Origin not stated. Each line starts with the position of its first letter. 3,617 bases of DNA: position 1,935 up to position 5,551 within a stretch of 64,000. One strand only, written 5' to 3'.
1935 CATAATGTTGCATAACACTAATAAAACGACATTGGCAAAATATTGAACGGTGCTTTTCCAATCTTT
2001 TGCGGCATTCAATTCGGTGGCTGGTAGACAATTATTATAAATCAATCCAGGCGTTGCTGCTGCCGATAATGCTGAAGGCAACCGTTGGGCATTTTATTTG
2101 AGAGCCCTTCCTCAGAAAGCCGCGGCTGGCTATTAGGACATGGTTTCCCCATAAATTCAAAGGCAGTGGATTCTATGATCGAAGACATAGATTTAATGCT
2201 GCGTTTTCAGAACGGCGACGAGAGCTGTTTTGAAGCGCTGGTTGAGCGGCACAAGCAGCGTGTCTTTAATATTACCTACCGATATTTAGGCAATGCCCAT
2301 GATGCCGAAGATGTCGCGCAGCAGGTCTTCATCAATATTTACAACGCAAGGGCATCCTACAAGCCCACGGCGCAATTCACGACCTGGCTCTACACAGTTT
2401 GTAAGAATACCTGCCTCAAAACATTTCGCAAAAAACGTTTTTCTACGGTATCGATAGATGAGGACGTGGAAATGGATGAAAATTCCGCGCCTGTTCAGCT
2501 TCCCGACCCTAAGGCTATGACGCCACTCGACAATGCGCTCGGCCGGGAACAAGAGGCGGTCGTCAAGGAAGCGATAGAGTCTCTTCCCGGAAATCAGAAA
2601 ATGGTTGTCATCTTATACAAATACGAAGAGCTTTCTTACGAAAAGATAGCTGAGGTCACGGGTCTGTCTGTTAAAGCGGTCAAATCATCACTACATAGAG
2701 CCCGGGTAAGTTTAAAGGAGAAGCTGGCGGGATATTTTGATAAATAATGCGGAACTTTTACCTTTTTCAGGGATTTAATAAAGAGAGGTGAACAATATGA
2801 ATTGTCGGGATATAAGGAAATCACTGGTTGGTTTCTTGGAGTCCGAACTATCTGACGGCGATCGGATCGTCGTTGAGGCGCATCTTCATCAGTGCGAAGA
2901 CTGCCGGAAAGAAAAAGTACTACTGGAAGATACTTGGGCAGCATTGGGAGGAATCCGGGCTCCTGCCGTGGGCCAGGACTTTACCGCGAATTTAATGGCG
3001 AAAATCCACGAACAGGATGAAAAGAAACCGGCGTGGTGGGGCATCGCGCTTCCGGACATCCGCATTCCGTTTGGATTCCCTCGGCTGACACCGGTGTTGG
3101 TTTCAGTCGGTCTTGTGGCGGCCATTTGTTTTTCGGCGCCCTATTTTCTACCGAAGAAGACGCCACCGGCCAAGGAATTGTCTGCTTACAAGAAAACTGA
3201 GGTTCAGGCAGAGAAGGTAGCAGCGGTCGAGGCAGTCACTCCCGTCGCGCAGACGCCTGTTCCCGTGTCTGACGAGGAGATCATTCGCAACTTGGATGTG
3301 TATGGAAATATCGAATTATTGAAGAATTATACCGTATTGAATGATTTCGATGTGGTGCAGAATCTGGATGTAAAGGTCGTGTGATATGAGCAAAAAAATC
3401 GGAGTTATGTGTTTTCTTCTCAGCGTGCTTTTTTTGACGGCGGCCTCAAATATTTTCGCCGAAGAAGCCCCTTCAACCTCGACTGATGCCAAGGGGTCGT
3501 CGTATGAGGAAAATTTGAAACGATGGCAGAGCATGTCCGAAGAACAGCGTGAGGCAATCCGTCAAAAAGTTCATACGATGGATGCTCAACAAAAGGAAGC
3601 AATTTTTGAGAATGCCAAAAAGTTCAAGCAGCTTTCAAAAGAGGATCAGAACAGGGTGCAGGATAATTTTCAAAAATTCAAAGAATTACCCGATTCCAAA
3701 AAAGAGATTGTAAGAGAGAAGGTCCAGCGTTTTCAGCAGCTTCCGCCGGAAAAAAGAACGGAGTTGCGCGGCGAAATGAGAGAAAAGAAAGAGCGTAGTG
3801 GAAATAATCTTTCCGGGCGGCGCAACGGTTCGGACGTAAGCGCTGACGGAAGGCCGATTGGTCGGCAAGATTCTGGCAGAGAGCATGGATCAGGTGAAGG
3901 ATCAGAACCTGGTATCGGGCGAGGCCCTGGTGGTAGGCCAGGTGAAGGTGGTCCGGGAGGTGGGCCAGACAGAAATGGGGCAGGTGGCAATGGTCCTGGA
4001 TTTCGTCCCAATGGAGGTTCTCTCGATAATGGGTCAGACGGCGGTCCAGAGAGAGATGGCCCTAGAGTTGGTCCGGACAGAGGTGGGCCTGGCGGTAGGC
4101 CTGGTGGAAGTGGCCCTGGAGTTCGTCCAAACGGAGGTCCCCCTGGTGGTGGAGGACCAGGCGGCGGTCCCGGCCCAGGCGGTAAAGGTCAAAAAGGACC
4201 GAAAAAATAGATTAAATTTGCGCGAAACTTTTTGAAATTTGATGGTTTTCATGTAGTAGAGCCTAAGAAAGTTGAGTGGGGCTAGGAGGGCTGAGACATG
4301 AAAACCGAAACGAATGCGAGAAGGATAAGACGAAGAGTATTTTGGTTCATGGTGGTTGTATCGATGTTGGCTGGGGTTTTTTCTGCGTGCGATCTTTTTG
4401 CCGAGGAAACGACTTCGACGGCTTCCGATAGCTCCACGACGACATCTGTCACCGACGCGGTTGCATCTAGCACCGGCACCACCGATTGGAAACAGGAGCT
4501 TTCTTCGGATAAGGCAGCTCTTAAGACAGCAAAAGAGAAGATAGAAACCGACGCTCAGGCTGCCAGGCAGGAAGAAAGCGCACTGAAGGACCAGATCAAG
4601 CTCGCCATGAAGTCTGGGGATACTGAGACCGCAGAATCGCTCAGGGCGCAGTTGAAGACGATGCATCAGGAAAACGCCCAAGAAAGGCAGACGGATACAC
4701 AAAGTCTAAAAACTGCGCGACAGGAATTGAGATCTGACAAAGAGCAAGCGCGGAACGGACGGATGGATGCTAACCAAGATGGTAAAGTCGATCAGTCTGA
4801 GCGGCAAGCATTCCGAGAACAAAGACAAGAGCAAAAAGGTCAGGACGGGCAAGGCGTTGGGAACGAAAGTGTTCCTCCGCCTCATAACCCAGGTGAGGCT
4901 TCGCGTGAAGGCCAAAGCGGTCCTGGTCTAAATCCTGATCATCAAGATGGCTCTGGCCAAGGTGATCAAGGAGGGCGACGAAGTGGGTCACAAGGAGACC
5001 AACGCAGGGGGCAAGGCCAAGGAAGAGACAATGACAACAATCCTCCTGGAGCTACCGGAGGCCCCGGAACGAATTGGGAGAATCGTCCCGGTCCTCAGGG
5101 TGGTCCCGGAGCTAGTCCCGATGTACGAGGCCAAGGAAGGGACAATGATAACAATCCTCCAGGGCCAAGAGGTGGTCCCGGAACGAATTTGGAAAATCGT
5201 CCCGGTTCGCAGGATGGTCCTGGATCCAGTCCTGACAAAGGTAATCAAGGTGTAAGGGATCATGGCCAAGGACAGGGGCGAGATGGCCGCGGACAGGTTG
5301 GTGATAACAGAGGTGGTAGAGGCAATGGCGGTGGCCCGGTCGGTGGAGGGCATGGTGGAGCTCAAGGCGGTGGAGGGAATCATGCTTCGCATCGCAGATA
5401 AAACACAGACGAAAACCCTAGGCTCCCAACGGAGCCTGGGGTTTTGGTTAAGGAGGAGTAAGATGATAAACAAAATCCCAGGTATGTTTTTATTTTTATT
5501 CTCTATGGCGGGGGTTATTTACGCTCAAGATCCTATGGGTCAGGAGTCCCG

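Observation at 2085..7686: ECF sigma/anti-sigma module followed by low-complexity, repeat-rich secreted proteins (DUF3106-like, EF-hand, Cys-rich) and a secreted PEBP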

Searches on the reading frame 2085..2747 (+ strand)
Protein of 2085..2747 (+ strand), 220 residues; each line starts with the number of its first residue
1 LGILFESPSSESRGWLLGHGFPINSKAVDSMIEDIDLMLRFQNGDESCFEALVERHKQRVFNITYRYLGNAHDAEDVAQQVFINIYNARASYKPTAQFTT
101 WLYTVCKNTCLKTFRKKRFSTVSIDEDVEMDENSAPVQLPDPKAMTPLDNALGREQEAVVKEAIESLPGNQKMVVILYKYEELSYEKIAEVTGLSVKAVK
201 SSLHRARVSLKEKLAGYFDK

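Call 3: search_protein_families(library=pfam, proteins=[window:2085-2747:+], max_evalue=0.1)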
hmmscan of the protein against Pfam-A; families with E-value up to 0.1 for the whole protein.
window:2085-2747:+ (220 aa): 7 families
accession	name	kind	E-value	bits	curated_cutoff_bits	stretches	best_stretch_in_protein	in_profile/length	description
PF04542.20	Sigma70_r2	-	8.2e-19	67.6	24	1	52-118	1-69/71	Sigma-70 region 2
PF08281.18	Sigma70_r4_2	-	5.8e-16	58.3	25.7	1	160-209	4-53/54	Sigma-70, region 4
PF04545.22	Sigma70_r4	-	1.6e-10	40.8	24.1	1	163-212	1-50/50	Sigma-70, region 4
PF08280.17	HTH_Mga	-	2.8e-05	24.5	23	1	172-214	9-51/59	M protein trans-acting positive regulator (MGA) HTH domain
PF07638.17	Sigma70_ECF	-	0.0022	18.3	21.1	1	130-214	108-183/185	ECF sigma factor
PF03683.19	UPF0175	-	0.011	15.9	27.9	1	172-210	23-61/75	Uncharacterised protein family (UPF0175)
PF11458.13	Mistic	-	0.012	16.1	26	0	70-100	7-37/74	Membrane-integrating protein Mistic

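Call 4: search_protein_families(library=ncbifam, proteins=[window:2085-2747:+], max_evalue=0.1)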
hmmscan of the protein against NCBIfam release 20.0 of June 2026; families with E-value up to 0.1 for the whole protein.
window:2085-2747:+ (220 aa): 124 families (the best 25 are shown)
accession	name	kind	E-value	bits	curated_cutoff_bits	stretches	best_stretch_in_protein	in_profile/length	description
NF009166.1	PRK12513.1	equivalog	3.5e-43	147.6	206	1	33-217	8-189/193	RNA polymerase sigma factor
NF004113.0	PRK05602.1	equivalog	2.3e-39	135.2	208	1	32-216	30-203/211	RNA polymerase sigma factor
NF007223.0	PRK09641.1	equivalog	4.4e-37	127.8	209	1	39-214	10-184/187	RNA polymerase sigma factor SigW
TIGR02948.1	SigW_bacill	equivalog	5.4e-35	121.2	243.1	1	38-214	9-184/187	RNA polymerase sigma factor SigW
NF008888.0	PRK11922.1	equivalog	1e-34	120.1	204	1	29-216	12-198/231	RNA polymerase sigma factor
TIGR02937.1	sigma70-ECF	superfamily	2.5e-34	118.3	42.9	1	48-214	2-165/165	sigma-70 family RNA polymerase sigma factor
TIGR02985.1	Sig70_bacteroi1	subfamily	3.4e-33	115.1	126.4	1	49-214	3-162/162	RNA polymerase sigma-70 factor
TIGR02939.1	RpoE_Sigma70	equivalog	7.4e-33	114.2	236.15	1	33-215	6-187/190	RNA polymerase sigma factor RpoE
NF009190.0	PRK12538.1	equivalog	4.6e-32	111.6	303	1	31-215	47-220/233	RNA polymerase sigma factor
NF058625.1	sigma_PG0214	equivalog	6.2e-32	110.6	130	1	47-214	4-161/170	GFO_1088 family ECF-type sigma factor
NF007225.0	PRK09643.1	equivalog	8.1e-31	107.3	190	1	31-215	11-183/204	RNA polymerase sigma factor SigM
NF009176.0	PRK12524.1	equivalog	3.4e-29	102.1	264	1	31-216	10-186/196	RNA polymerase sigma factor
NF007229.0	PRK09647.1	equivalog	1.1e-28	100.1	265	1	47-215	44-203/220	RNA polymerase sigma factor SigE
TIGR02950.1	SigM_subfam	subfamily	4.1e-28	98.2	147.95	1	50-213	3-157/159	RNA polymerase sigma factor, SigM family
NF009172.0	PRK12519.1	subfamily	1e-27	97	222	1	32-217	14-192/194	RNA polymerase sigma factor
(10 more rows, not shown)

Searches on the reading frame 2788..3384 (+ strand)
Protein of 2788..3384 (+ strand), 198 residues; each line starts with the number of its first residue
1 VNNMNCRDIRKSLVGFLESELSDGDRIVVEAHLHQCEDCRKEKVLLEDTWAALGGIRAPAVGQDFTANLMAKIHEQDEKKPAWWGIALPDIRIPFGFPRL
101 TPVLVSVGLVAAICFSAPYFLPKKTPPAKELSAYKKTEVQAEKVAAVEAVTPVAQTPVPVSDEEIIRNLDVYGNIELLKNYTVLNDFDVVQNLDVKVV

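Call 3: search_protein_families(library=pfam, proteins=[window:2788-3384:+], max_evalue=0.1)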
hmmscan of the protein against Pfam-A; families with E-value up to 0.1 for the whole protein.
window:2788-3384:+ (198 aa): 1 family
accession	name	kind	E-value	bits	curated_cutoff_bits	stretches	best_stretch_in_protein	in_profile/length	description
PF13490.11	zf-HC2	-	4.3e-09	36.7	22.2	1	6-40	1-35/35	Putative zinc-finger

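Call 4: search_protein_families(library=ncbifam, proteins=[window:2788-3384:+], max_evalue=0.1)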
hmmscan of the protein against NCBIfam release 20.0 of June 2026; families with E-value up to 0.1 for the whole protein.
window:2788-3384:+ (198 aa): 4 families
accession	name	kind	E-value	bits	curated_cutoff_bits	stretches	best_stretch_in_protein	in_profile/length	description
NF052375.1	antisigma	equivalog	3.5e-09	37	100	1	20-134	9-120/217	anti-sigma factor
TIGR03988.1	antisig_RsrA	equivalog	3.5e-05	23.8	62.5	1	5-42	1-38/77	mycothiol system anti-sigma-R factor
NF052368.1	antisigmaE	subfamily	7.3e-05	22.5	50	1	4-41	2-39/48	anti-sigma factor family protein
TIGR02451.1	anti_sig_ChrR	subfamily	8.6e-05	22.4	124.5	1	13-82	8-78/216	ChrR family anti-sigma-E factor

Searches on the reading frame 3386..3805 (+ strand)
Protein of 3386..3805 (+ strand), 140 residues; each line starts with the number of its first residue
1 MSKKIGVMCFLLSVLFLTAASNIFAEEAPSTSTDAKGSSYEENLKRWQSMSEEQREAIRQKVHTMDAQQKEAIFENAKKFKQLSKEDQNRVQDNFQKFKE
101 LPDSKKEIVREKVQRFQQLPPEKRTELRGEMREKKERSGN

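Call 73: find_related_loci(query=A4, collection=metagenome_contigs, flank=6000)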
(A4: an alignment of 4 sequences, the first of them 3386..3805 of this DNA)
Query A4 (140 aa) in metagenome_contigs; peptide patterns used: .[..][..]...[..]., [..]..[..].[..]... (x = any residue, [..] = any of these).
599 stretches matched a pattern (row limit reached: there are more); 20 encode a relative of the query (tblastn E <= 1e-3); 20 distinct loci.
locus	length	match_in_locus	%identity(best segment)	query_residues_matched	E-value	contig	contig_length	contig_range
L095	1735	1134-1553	53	1-139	2e-46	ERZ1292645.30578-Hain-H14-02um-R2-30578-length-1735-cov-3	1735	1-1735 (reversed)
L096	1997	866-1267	53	1-135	4e-42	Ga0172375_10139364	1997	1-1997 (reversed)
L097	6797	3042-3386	48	7-122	1e-35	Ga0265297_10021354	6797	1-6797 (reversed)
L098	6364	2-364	45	15-134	2e-31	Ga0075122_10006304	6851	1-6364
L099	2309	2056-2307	56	1-83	2e-24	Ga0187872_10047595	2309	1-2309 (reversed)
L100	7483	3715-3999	41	40-134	3e-21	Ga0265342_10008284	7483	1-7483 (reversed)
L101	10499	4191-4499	39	24-127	3e-21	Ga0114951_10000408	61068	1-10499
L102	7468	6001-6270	39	39-128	8e-16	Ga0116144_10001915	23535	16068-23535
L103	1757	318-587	39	39-128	7e-16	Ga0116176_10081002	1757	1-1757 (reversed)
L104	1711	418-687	39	39-128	7e-16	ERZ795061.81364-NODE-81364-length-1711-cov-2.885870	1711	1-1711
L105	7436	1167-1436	39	39-128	8e-16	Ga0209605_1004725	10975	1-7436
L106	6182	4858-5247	33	9-140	2e-15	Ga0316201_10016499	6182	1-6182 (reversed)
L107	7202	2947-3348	33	6-128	3e-15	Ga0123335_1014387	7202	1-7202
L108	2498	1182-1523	31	8-127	6e-15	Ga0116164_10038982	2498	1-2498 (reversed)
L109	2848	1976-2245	39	39-128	6e-15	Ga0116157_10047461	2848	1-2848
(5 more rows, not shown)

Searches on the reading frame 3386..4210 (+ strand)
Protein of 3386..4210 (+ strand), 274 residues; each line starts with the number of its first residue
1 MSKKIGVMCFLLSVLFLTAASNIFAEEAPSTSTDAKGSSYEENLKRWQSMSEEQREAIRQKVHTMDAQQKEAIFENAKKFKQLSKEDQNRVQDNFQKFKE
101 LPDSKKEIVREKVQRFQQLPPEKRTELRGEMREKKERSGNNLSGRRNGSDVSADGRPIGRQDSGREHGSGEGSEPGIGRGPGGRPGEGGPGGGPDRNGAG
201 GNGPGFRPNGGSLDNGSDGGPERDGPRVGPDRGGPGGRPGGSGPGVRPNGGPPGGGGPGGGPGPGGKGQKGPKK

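Call 3: search_protein_families(library=pfam, proteins=[window:3386-4210:+], max_evalue=0.1)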
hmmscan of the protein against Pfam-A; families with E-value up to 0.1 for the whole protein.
window:3386-4210:+ (274 aa): 3 families
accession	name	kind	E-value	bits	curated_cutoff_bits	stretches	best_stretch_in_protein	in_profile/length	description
PF11304.13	DUF3106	-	5.9e-15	56.1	24.3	2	63-130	20-87/104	Protein of unknown function (DUF3106)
PF08621.15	RPAP1_N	-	0.021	15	25.3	1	41-61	5-25/46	RPAP1-like, N-terminal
PF19745.5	FUT8_N_cat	-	0.095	11.9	27.6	0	7-115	14-122/499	Alpha-(1,6)-fucosyltransferase N- and catalytic domains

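Call 4: search_protein_families(library=ncbifam, proteins=[window:3386-4210:+], max_evalue=0.1)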
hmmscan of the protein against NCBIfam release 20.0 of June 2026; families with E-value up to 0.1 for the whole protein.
window:3386-4210:+ (274 aa): 7 families
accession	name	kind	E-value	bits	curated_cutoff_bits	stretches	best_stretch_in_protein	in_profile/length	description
NF046104.1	PptglHdxlasePcsB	equivalog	0.0026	17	450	1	1-93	1-92/400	peptidoglycan hydrolase PcsB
NF050014.1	HpsJ_like_B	equivalog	0.0062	16.2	260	1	4-137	92-220/254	hormogonium polysaccharide biosynthesis protein HpsJ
NF002087.0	PRK00915.1-4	equivalog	0.011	14.2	729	1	79-114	342-379/516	2-isopropylmalate synthase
NF041193.1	lipo_SP0191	subfamily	0.012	15.6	75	1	7-111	5-111/190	SP0191 family lipoprotein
NF033512.1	T2SS_chap_CpaB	equivalog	0.018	15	90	1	10-94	7-91/206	metalloprotease secretion chaperone CpaB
NF033885.1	conj_TraP_IncI1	equivalog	0.025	14.3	135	1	14-139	21-145/217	conjugal transfer protein TraP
TIGR04260.1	Cyano_gly_rpt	equivalog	0.029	14.9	31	1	3-79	5-77/118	GrrA/OscA1 family cyclophane-containing rSAM-modified RiPP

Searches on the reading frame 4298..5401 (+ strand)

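Call 3: search_protein_families(library=pfam, proteins=[window:4298-5401:+], max_evalue=0.1)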
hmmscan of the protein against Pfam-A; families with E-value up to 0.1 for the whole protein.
window:4298-5401:+ (367 aa): 1 family
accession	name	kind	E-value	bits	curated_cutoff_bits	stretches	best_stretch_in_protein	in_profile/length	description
PF04531.18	Phage_holin_1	-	0.03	15.3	22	1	9-43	6-40/82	Bacteriophage holin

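Call 4: search_protein_families(library=ncbifam, proteins=[window:4298-5401:+], max_evalue=0.1)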
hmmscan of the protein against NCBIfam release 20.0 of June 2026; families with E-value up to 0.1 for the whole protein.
window:4298-5401:+ (367 aa): 2 families
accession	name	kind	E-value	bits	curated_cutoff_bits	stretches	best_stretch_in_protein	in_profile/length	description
NF005826.1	PRK07718.1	equivalog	0.0046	16.9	140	1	13-101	5-91/143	flagellar basal body-associated protein FliL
TIGR04510.1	mod_pep_cyc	subfamily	0.0049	15.4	400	1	43-183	635-776/814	putative peptide modification system cyclase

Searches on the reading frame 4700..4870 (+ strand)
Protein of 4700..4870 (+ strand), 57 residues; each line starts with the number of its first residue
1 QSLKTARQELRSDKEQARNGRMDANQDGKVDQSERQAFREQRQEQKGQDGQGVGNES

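Call 56: search_protein_families(library=pfam, proteins=[window:4700-4870:+], max_evalue=1)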
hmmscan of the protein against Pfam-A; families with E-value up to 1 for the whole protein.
window:4700-4870:+ (57 aa): 3 families
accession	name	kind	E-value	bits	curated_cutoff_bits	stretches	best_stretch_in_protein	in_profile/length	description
PF13202.12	EF-hand_5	-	0.0088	15.9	25.9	1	21-34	7-20/25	EF hand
PF25578.1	EF-hand_STIM1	-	0.1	13.2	32.2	1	21-40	29-48/80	Stromal interaction molecule 1-like, EF-hand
PF00036.39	EF-hand_1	-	0.18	11.8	25.4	1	22-34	9-21/29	EF hand domain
